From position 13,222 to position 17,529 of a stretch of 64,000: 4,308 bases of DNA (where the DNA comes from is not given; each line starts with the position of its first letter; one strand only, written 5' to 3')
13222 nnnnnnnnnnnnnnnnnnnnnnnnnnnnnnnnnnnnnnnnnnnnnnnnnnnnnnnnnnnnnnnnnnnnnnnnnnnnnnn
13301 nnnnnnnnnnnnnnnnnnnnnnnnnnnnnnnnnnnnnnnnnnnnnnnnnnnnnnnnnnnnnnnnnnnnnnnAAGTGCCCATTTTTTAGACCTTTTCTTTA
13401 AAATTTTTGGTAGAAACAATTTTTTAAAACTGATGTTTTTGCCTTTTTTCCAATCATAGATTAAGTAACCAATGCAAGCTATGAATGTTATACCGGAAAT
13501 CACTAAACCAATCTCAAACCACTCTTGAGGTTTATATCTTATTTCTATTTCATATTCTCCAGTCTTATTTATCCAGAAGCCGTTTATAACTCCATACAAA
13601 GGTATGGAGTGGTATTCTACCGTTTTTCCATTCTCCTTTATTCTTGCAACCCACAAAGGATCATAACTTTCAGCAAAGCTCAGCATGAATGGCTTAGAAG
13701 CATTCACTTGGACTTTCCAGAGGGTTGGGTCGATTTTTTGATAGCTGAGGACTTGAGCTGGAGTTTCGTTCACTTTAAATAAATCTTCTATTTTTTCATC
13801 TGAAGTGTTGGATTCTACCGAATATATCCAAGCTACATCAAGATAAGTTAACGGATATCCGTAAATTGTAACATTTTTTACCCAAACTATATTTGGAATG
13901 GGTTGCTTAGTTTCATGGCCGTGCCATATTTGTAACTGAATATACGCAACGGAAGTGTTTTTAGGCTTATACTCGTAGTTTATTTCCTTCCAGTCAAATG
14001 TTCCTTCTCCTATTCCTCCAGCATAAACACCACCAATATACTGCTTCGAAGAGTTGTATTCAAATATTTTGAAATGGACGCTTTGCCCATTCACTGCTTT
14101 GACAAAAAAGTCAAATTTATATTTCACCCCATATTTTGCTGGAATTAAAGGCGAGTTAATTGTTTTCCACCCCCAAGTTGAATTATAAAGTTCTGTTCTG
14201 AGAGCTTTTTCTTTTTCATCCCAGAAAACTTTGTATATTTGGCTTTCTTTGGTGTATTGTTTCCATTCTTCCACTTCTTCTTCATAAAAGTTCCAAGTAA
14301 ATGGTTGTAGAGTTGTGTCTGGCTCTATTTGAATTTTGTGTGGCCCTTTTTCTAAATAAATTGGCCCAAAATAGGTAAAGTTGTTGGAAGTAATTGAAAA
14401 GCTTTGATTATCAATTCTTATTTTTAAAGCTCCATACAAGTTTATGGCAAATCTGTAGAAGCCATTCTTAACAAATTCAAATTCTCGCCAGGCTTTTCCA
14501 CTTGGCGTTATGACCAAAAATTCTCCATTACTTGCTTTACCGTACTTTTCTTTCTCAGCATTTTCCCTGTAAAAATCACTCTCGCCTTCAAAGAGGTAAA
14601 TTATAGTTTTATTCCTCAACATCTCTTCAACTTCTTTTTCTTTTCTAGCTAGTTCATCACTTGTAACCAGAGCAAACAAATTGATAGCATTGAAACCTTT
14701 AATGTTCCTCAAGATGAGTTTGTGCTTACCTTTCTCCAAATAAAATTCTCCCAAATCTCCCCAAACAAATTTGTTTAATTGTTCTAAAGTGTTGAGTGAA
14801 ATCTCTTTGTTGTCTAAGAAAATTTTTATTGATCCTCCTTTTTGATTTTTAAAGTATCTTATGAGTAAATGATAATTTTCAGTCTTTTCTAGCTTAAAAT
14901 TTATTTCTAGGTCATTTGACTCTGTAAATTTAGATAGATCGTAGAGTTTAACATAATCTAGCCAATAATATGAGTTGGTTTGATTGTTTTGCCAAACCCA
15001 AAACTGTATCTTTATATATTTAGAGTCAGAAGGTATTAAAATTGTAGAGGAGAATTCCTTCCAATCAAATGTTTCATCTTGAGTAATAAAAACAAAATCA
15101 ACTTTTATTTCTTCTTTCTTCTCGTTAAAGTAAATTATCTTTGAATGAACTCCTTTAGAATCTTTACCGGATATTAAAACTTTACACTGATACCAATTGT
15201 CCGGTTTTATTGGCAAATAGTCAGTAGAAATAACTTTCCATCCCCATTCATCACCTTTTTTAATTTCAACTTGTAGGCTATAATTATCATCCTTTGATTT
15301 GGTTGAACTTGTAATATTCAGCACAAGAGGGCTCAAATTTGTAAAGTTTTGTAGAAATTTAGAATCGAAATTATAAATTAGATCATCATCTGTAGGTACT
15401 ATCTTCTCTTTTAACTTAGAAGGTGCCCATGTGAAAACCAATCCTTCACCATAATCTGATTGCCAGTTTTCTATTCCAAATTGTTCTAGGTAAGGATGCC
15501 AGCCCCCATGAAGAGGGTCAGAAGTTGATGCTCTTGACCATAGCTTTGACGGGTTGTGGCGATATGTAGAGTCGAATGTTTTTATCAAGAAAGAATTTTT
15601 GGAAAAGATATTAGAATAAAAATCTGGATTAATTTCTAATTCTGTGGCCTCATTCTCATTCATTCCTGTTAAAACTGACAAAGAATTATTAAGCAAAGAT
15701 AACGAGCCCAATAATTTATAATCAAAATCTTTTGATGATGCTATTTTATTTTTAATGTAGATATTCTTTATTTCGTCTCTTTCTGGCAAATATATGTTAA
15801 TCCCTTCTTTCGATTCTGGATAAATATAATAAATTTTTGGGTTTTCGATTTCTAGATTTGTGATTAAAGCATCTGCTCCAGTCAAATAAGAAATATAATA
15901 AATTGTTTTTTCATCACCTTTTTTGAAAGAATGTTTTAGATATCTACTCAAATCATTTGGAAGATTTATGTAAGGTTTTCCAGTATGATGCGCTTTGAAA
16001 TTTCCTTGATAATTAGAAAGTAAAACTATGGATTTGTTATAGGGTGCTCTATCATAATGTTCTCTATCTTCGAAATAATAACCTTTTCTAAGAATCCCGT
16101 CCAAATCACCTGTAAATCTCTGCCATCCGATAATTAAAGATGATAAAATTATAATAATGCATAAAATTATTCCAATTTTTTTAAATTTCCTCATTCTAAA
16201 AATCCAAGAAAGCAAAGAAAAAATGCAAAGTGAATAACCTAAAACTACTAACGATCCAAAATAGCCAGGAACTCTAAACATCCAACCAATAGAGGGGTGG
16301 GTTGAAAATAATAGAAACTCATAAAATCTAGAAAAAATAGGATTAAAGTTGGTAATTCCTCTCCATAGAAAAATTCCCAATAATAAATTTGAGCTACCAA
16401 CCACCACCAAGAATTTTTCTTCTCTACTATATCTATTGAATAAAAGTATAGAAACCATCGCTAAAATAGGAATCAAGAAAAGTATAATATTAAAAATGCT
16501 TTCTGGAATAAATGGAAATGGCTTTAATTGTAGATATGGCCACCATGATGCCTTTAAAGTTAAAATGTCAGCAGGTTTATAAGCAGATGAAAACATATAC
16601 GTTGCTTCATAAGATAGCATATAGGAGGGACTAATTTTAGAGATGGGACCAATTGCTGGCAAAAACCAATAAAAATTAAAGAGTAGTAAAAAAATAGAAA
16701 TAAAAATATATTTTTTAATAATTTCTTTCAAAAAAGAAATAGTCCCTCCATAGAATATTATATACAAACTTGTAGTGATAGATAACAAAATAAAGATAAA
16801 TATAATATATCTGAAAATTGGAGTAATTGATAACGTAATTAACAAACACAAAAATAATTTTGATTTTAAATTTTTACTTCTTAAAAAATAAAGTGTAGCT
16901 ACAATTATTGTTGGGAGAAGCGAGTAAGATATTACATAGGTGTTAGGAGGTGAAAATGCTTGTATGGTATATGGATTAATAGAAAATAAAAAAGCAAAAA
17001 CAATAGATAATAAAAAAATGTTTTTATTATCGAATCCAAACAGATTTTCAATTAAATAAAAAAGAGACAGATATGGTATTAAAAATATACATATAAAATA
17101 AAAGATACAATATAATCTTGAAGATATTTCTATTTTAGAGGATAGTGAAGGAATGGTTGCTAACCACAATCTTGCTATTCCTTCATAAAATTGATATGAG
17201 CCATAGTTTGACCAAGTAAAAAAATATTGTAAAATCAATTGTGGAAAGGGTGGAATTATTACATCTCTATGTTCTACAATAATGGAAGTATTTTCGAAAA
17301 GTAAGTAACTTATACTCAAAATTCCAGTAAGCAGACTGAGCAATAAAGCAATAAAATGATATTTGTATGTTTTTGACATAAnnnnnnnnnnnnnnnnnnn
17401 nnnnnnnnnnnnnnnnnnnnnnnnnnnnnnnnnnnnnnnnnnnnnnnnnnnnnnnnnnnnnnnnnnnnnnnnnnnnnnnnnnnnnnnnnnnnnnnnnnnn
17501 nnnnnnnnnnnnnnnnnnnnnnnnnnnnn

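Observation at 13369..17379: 1336-aa polytopic membrane protein with duplicated extracellular beta-domains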

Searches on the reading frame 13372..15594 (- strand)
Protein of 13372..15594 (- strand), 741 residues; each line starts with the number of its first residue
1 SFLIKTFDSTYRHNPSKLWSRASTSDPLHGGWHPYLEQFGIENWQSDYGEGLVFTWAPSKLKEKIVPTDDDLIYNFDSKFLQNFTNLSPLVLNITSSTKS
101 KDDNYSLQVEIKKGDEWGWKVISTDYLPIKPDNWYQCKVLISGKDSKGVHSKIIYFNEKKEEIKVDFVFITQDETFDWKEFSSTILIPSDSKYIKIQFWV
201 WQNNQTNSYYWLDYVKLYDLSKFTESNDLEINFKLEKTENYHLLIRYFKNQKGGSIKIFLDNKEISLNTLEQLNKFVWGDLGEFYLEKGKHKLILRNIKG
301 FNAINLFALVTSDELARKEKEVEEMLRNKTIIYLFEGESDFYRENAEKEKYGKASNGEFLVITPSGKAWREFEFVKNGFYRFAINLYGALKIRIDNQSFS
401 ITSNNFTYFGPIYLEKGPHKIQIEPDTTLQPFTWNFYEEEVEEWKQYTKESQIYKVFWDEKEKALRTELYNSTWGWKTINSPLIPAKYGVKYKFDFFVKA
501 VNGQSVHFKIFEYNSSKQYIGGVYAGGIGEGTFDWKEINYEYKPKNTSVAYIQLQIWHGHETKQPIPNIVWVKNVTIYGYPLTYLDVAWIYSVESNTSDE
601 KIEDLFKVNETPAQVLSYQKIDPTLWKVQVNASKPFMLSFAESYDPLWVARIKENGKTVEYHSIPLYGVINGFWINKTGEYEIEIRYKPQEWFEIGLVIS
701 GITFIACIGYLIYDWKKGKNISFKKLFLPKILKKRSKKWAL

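Call 36: predict_structure(alignment_id=A4)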
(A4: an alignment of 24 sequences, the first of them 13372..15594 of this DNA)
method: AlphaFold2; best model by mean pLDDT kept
length: 741 residues; sequences in the alignment: 24
mean_pLDDT: 83.7   pTM: 0.63
mean pLDDT of the five models: 83.7, 83.6, 81.1, 80.5, 76.7
residues with pLDDT >= 90: 316; 70-90: 304; 50-70: 97; < 50: 24
segments of 3 or more residues with pLDDT < 50: 25-29, 89-91, 728-730, 732-741
pLDDT, mean of each block of 10 residues (from residue 1): 88 87 57 69 67 90 90 80 56 50 70 65 82 88 89 87 86 89 81 77 79 88 93 96 95 94 96 89 97 95 94 92 84 89 89 78 90 90 90 92 88 93 81 59 66 79 88 81 82 91 92 93 92 94 90 86 82 84 89 87 74 90 94 91 85 88 74 91 92 84 93 82 54 46 38
secondary structure, 60 per line:
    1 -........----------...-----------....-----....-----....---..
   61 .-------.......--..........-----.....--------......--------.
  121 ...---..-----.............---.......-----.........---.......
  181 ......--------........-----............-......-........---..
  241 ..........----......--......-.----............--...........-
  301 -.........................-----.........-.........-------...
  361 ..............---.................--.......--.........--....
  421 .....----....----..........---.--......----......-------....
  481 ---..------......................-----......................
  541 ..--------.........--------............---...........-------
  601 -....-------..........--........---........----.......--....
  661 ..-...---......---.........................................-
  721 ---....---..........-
elements in order (helices of 4 or more, strands of 3 or more residues): E2-5 H6-9 E20-22 H34-37 H43-46 E52-55 E59-61 E72-75 H78-87 E93-97 E106-111 E120-123 E134-146 E150-156 E162-170 E174-186 E195-202 E208-219 E224-226 E228-235 E239-250 E255-260 E263-268 E275-286 E289-299 E302-311 H312-326 E332-336 H337-340 E342-350 E358-374 E378-394 E397-403 E406-414 E417-425 E430-433 H438-447 E454-459 E464-469 E477-480 E492-513 E519-542 E551-559 E568-579 E583-593 H602-605 E613-622 E625-632 E636-643 E648-654 E657-662 E664-666 E670-675 E679-687 H688-719 H724-727 H731-740

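Call 61: fold_search(model_id=the predicted structure, library=pdb)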
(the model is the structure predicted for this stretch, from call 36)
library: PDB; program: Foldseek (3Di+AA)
matches with E <= 10: 1646; with E <= 0.001: 117
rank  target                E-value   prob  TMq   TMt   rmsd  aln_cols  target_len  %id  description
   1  5b4x_A                1.9e-11  1.00  0.14  0.14  24.2       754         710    9  Crystal structure of the ApoER2 ectodomain in complex with the Reelin R56 fragment (released 2017-04-26)
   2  5b4x_C                4.3e-11  1.00  0.13  0.14  24.3       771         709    8  Crystal structure of the ApoER2 ectodomain in complex with the Reelin R56 fragment (released 2017-04-26)
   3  3a7q_A                5.2e-11  1.00  0.14  0.15  23.6       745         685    9  Structural basis for specific recognition of reelin by its receptors (released 2010-03-23)
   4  2e26_A                5.5e-11  1.00  0.14  0.15  23.9       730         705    9  Crystal structure of two repeat fragment of reelin (released 2007-05-22)
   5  5x7o_A                3.2e-10  1.00  0.14  0.09  26.6       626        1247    9  Crystal structure of Paenibacillus sp. 598K alpha-1,6-glucosyltransferase (released 2017-07-26)
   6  9h9a                  3.7e-10  1.00  0.11  0.08  34.1       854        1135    8  native structure of the full-length pesticidal protein Cry8Ba2, from crystals formed in vivo (form 1) (released 2025-12-03)
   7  8w7n                  3.9e-10  1.00  0.10  0.08  34.2       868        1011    8  Crystal structure of the in-cell Cry1Aa purified from Bacillus thuringiensis (released 2024-03-06)
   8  9qxq                  3.5e-09  1.00  0.10  0.08  33.4       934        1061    8  native structure of full-length pesticidal protein Cry1Ca18 at pH9, from crystals formed in vivo (released 2026-02-11)
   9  9h99                  4.4e-09  1.00  0.10  0.08  33.2       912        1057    8  Native structure of the full-length pesticidal protein Cry1Ca18 at pH7, from crystals formed in vivo (released 2025-11-12)
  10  4w8j                  5.1e-09  1.00  0.12  0.09  31.3       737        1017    6  Structure of the full-length insecticidal protein Cry1Ac reveals intriguing details of toxin packaging into in vivo form (released 2014-09-17)
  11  6a48                  1.6e-08  1.00  0.15  0.17  23.7       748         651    9  Crystal structure of reelin N-terminal region (released 2019-06-19)
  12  8zdp_v                4.6e-08  1.00  0.17  0.17  75.0       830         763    7  Cryo-EM structure of Mycobacteriophage Douge Central fiber (gp20) (released 2025-06-25)
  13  8zdq_v                4.6e-08  1.00  0.17  0.15  75.0       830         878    7  Cryo-EM structure of Mycobacteriophage Douge complete baseplate (gp13, gp17, gp23, gp16, gp18 and gp20) (released 2025-06-25)
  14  6qep                  8.0e-07  0.94  0.09  0.06  22.8       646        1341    9  EngBF DARPin Fusion 4b H14 (released 2019-11-06)
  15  2qqk_A                1.4e-06  1.00  0.13  0.16  24.0       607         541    8  Neuropilin-2 a1a2b1b2 Domains in Complex with a Semaphorin-Blocking Fab (released 2007-11-20)
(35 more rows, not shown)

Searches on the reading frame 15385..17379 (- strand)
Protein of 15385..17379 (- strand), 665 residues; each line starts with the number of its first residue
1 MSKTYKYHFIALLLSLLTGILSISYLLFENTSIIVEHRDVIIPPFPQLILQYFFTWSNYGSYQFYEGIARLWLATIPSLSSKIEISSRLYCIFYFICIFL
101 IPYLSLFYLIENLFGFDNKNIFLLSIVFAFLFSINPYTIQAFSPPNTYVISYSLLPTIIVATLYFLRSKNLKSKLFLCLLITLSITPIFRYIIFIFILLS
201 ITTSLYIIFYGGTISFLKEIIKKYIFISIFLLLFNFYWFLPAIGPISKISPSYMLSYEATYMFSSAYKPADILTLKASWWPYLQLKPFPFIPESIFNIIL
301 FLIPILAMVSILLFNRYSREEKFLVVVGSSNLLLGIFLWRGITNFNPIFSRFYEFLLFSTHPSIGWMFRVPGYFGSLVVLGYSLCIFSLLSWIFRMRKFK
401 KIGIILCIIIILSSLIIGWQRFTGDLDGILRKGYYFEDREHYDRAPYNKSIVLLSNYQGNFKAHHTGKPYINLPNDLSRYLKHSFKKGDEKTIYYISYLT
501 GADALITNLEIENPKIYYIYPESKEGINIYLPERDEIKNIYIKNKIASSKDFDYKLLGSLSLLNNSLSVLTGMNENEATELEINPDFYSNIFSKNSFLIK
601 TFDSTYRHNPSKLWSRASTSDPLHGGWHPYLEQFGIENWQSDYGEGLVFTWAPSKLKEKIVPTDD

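Call 20: find_homologous_proteins(query=A2, max_evalue=0.001)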
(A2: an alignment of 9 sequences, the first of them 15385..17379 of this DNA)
Query A2 (9 sequences) (665 aa, profile of the alignment): 17 proteins with E <= 0.001 among 8000 candidates.
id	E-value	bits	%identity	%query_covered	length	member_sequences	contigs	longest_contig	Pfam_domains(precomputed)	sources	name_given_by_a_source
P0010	2.4e-266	904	40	99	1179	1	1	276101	-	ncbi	-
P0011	8.1e-255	866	38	98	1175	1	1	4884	-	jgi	jgi:hypothetical protein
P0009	1.3e-248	845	49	99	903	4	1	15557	-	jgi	-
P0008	5.8e-242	823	44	100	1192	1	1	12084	-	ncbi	ncbi:MAG: hypothetical protein ACTSVW_04890 [Candidatus Njordarchaeales archaeon]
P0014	6.9e-241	820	34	97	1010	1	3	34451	-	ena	-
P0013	2.8e-208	712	27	56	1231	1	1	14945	-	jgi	-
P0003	1.1e-190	654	81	72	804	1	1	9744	-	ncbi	ncbi:MAG: hypothetical protein QXJ28_01305 [Candidatus Pacearchaeota archaeon]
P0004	1.1e-174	601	89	61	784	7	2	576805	-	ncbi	ncbi:MAG: hypothetical protein QXX96_02595 [Candidatus Aenigmatarchaeota archaeon]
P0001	6.5e-145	502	100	54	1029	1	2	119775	-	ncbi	ncbi:MAG: hypothetical protein QW040_02655 [Candidatus Aenigmatarchaeota archaeon]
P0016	1.3e-27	115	24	59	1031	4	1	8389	PF20176.4,PF11847.14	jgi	jgi:hypothetical protein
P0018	6.0e-27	113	26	57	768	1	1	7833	-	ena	-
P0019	8.9e-27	112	26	57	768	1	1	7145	-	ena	-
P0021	1.0e-21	95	24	53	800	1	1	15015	PF11847.14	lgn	-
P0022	7.6e-7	46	-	-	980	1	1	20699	PF11847.14,PF18915.6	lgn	-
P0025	8.1e-7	46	27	17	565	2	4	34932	PF11847.14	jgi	-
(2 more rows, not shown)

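Call 28: search_solved_structures(query=A3, max_evalue=10, show_alignments=2)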
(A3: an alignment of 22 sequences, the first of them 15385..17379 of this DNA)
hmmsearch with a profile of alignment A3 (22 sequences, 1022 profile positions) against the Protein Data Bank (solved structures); distinct sequences matched with E-value up to 10: 1.
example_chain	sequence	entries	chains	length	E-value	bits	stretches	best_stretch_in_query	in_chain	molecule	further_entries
4i3g_A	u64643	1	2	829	0.77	11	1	797-898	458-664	Beta-glucosidase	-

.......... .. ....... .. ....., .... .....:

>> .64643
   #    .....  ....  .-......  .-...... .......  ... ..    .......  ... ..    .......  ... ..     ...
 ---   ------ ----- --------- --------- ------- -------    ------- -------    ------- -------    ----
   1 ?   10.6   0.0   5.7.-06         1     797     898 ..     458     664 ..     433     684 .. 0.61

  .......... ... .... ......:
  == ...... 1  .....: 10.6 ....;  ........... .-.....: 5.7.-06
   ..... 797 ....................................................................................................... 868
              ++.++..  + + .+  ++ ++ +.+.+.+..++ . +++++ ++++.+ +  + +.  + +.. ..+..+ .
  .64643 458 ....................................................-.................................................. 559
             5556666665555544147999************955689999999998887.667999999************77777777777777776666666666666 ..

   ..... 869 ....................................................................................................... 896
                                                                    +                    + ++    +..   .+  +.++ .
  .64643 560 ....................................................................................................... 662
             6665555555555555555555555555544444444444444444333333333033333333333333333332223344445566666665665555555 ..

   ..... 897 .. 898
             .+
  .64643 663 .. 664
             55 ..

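Call 29: search_protein_families(library=pfam, proteins=[P0025], max_evalue=0.01)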
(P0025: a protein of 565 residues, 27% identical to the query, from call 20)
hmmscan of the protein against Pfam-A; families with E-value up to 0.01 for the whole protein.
P0025 (565 aa): 1 family
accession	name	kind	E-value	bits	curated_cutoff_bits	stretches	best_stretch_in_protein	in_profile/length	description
PF11847.13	GT-C_AftD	-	2.1e-07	29.7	26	1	79-536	65-511/661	Alpha-(1->3)-arabinofuranosyltransferase, N-terminal GT-C domain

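Call 34: predict_structure(alignment_id=A3)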
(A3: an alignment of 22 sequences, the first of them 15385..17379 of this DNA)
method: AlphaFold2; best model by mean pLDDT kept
length: 665 residues; sequences in the alignment: 22
mean_pLDDT: 74.0   pTM: 0.74
mean pLDDT of the five models: 74.0, 73.4, 73.3, 72.7, 69.9
residues with pLDDT >= 90: 227; 70-90: 217; 50-70: 70; < 50: 151
segments of 3 or more residues with pLDDT < 50: 38-41, 54-63, 245-247, 250-252, 536-665
pLDDT, mean of each block of 10 residues (from residue 1): 82 94 91 67 55 44 58 74 83 91 94 87 96 86 69 95 91 93 89 95 94 84 92 84 53 62 84 80 82 92 94 93 96 95 90 86 80 93 96 90 94 92 86 75 77 84 72 67 83 71 82 83 76 57 35 39 36 36 36 38 40 34 39 40 37 37 33
secondary structure, 60 per line:
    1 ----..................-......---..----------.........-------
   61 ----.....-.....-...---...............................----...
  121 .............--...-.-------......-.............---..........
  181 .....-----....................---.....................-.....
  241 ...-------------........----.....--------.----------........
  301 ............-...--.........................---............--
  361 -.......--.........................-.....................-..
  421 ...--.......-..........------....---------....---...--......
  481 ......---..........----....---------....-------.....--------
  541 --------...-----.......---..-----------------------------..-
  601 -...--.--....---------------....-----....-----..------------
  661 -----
elements in order (helices of 4 or more, strands of 3 or more residues): H5-22 H24-29 H45-53 H65-69 H71-75 H83-113 H118-133 H148-153 H155-167 H171-185 H191-210 H214-234 H236-243 H257-264 H269-273 H293-312 H319-343 H347-358 H362-368 H371-395 H397-417 H419-423 H426-432 H436-443 E450-453 H463-466 E470-472 H475-486 H490-499 E504-507 E517-520 E528-532 H557-563 H610-613 H629-632

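Call 37: search_protein_representatives(alignment_id=A2)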
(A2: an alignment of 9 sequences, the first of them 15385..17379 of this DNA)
Query: 9 sequences, 668 profile positions. Proteins with E-value up to 0.001 (for the whole library): 2654; up to 1e-10: 1151; up to 1e-30: 216. The best 150 are listed.
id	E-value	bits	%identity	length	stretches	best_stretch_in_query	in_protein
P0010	7.7e-267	903.7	-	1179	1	3-667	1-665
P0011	2.6e-255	865.6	-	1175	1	3-667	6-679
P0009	4.3e-249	845.0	-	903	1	3-665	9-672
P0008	1.8e-242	823.1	-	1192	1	5-668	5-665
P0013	8.9e-209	711.8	-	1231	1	3-668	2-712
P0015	1.5e-200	684.6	-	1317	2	6-668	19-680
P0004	3.5e-175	600.8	-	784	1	243-668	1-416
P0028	3.2e-167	574.5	-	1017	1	5-664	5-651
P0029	1.1e-138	480.2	-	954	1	8-665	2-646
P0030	6.2e-122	424.8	-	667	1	7-668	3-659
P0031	1.4e-110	387.3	-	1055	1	7-666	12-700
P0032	1.9e-110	386.8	-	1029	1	28-667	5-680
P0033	1.3e-106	374.2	-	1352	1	5-667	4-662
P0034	1.9e-103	363.7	-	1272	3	12-455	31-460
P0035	5.1e-103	362.3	-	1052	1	4-666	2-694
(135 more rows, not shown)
